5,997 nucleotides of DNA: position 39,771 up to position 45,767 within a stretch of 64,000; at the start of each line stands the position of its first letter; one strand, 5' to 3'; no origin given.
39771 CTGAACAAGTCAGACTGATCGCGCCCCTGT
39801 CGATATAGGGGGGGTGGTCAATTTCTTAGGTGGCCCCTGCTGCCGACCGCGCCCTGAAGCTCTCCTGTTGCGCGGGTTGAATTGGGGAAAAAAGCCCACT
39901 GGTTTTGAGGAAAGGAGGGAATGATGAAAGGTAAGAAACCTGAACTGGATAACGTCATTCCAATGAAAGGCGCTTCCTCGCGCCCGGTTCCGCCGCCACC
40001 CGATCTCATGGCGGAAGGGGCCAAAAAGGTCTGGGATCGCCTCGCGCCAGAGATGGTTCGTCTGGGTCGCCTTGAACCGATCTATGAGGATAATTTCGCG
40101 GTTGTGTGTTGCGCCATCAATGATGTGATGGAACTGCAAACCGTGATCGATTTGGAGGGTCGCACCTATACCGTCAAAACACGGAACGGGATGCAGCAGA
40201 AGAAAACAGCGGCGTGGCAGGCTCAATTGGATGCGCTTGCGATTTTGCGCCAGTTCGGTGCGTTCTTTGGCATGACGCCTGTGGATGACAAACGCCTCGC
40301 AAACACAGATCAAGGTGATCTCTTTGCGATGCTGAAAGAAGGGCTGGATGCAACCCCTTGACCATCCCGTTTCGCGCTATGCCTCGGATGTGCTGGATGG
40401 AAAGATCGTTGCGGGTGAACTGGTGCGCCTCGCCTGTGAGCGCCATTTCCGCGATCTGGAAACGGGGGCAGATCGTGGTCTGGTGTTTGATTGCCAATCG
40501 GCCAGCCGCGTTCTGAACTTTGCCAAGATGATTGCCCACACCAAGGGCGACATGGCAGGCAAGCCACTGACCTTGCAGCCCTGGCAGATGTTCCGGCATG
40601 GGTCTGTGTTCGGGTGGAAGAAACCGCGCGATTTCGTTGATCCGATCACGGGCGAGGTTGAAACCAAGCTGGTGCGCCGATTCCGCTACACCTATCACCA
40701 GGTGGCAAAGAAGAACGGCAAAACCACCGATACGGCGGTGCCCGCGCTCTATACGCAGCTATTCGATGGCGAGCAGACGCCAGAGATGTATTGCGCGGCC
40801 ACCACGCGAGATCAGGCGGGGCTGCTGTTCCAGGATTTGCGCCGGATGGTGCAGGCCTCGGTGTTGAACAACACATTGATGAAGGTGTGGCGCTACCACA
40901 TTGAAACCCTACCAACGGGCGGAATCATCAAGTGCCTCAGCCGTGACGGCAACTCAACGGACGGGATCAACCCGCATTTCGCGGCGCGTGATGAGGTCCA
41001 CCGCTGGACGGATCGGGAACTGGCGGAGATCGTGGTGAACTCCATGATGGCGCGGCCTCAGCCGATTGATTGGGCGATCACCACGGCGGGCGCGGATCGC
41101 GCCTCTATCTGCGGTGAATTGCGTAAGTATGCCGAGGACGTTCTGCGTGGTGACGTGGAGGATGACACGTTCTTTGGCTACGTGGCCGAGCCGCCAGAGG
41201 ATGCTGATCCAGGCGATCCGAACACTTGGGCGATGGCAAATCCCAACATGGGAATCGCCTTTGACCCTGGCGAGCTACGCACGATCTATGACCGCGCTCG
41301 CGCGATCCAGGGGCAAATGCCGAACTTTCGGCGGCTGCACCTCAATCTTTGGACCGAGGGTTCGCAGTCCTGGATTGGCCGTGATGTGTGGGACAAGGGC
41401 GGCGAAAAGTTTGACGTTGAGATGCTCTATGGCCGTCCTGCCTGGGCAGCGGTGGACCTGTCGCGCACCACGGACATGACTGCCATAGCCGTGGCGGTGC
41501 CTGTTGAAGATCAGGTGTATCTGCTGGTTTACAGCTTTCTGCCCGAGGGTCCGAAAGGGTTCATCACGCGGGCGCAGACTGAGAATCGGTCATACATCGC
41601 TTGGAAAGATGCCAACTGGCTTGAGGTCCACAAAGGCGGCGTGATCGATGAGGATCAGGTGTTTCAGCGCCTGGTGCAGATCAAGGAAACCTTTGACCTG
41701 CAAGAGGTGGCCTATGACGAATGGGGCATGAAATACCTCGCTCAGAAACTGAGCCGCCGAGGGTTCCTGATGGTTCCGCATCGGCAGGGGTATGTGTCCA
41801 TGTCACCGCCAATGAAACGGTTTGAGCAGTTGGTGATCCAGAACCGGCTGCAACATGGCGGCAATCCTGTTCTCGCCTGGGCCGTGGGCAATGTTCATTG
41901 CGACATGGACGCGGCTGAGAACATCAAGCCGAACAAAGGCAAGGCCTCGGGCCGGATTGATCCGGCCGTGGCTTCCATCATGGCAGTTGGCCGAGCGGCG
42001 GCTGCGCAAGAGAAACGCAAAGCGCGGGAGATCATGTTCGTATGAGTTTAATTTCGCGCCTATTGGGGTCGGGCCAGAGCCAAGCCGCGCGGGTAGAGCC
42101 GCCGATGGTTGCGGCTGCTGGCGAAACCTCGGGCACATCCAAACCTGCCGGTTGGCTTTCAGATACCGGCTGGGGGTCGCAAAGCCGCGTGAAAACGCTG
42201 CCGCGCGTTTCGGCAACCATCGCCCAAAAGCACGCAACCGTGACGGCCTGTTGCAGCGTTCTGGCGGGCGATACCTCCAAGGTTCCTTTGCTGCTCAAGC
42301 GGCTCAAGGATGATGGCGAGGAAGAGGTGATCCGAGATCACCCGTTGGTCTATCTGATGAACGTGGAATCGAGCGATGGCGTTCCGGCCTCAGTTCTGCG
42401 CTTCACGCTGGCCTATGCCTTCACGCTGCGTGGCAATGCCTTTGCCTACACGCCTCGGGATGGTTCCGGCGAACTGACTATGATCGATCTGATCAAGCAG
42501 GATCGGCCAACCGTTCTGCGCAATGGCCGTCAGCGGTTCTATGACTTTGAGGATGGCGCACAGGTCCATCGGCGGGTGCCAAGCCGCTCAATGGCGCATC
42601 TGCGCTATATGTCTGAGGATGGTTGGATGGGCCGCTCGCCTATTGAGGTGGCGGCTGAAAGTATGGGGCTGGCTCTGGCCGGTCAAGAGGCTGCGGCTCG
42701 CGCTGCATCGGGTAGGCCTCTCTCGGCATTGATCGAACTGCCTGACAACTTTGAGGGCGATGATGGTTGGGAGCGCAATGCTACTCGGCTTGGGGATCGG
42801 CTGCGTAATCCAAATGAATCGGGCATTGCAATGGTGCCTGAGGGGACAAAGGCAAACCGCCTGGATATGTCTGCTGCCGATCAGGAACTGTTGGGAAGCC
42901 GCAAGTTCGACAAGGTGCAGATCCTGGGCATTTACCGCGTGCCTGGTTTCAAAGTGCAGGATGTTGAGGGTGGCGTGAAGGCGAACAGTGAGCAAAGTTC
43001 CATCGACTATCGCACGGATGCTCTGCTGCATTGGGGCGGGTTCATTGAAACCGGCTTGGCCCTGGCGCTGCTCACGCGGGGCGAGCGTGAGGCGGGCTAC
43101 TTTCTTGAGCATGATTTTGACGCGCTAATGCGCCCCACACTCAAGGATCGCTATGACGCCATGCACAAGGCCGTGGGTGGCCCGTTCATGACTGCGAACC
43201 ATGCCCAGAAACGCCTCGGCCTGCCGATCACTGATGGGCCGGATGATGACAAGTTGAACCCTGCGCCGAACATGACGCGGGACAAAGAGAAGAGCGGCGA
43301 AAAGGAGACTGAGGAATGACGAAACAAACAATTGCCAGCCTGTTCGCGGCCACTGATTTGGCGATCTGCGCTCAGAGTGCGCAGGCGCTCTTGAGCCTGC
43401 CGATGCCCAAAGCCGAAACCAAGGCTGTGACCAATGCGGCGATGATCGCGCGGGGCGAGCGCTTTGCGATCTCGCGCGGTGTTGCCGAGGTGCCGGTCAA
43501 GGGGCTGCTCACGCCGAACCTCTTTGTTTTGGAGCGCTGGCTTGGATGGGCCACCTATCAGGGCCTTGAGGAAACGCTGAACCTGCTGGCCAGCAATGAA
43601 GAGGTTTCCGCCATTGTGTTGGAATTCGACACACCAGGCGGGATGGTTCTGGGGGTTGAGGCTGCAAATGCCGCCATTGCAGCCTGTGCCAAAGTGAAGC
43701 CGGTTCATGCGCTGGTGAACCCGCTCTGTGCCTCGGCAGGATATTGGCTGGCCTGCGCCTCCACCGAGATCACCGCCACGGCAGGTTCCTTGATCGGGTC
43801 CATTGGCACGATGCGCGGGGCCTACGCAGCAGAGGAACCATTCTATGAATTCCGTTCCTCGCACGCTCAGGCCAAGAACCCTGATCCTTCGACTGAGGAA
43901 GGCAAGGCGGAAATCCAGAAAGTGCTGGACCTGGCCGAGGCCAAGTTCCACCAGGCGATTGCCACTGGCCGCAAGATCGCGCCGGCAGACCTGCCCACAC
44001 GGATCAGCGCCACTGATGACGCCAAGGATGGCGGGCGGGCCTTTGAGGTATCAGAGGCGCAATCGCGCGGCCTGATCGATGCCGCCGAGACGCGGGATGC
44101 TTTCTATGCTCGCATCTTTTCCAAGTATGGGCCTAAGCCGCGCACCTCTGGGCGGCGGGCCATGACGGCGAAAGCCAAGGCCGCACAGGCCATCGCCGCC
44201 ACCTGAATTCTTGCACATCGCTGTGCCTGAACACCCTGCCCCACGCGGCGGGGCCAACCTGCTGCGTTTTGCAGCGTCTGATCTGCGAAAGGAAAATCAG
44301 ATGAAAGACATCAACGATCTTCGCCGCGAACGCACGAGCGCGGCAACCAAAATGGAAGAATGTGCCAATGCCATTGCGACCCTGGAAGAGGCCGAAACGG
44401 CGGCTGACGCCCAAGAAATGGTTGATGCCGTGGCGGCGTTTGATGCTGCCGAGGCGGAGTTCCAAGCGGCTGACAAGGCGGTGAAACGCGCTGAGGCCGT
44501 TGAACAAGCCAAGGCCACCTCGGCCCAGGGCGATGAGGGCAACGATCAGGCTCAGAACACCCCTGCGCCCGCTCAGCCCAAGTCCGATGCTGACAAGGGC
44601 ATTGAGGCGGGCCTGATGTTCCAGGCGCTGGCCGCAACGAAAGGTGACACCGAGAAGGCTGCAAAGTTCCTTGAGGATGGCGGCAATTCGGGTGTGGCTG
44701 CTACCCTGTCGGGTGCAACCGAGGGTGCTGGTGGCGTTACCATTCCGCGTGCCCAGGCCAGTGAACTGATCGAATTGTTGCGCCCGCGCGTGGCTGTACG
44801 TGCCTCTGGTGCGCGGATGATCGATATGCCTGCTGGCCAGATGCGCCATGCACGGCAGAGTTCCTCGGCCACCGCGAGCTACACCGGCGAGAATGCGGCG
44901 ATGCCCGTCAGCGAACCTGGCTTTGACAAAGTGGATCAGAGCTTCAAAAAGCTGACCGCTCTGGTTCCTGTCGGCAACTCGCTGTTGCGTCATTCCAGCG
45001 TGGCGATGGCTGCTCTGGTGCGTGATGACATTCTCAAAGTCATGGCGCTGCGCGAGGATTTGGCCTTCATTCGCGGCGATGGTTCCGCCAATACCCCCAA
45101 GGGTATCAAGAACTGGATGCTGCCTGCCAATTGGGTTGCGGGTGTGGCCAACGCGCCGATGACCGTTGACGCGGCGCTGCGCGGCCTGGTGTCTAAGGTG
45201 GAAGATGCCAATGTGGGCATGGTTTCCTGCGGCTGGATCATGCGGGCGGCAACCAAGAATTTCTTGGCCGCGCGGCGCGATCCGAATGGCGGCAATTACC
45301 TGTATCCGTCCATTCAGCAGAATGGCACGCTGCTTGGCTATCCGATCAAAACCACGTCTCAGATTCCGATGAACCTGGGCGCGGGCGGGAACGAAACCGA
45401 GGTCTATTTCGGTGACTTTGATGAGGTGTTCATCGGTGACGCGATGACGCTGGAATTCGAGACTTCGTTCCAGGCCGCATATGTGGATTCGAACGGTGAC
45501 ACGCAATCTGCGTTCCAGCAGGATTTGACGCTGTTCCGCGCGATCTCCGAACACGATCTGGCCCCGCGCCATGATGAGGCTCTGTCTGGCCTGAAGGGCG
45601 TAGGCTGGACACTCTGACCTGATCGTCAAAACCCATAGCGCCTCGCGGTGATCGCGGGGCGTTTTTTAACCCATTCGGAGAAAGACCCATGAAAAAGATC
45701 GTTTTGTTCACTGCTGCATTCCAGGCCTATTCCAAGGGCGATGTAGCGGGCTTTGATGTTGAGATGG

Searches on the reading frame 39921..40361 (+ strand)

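Call 62: search_protein_families(library=phrogs, proteins=[window:39921-40361:+], max_evalue=0.00001)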
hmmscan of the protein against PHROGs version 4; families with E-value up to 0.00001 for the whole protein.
window:39921-40361:+ (146 aa): 1 family
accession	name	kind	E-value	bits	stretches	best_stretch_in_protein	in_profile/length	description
phrog_83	-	head and packaging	2.6e-21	77.2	1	13-133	72-188/246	terminase small subunit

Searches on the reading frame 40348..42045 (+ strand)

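Call 30: search_protein_families(library=pfam, proteins=[window:40348-42045:+], max_evalue=0.001)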
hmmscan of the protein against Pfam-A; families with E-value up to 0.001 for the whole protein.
window:40348-42045:+ (565 aa): 2 families
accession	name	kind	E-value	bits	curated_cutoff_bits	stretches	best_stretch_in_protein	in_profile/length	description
PF20441.4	TerL_nuclease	-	1.3e-88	297.4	24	1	270-552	2-284/286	Terminase large subunit, endonuclease domain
PF03354.21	TerL_ATPase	-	5.1e-54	183.1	23.7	1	78-263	1-177/178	Terminase large subunit, ATPase domain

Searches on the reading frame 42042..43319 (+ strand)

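Call 30: search_protein_families(library=pfam, proteins=[window:42042-43319:+], max_evalue=0.001)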
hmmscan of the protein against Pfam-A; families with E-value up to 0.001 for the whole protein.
window:42042-43319:+ (425 aa): 1 family
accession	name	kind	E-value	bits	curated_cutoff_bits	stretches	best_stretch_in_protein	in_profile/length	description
PF04860.17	Phage_portal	-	4.2e-60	204.1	39.1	1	66-392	2-320/321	Phage portal protein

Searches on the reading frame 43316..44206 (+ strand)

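Call 30: search_protein_families(library=pfam, proteins=[window:43316-44206:+], max_evalue=0.001)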
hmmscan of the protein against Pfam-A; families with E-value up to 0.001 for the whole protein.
window:43316-44206:+ (296 aa): 2 families
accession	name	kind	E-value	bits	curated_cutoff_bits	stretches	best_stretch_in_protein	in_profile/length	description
PF01343.23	Peptidase_S49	-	9.8e-14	52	24.9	1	125-166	4-45/154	Peptidase family S49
PF25145.1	NfeD1b_N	-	1.1e-07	32.1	40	1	92-169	26-103/189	NfeD1b, N-terminal domain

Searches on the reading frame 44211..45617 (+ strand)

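Call 30: search_protein_families(library=pfam, proteins=[window:44211-45617:+], max_evalue=0.001)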
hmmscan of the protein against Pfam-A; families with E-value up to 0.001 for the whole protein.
window:44211-45617:+ (468 aa): 1 family
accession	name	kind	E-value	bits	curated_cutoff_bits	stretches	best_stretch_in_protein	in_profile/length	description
PF05065.19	Phage_capsid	-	3.1e-51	174.9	24.2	1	174-462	1-279/280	Phage capsid family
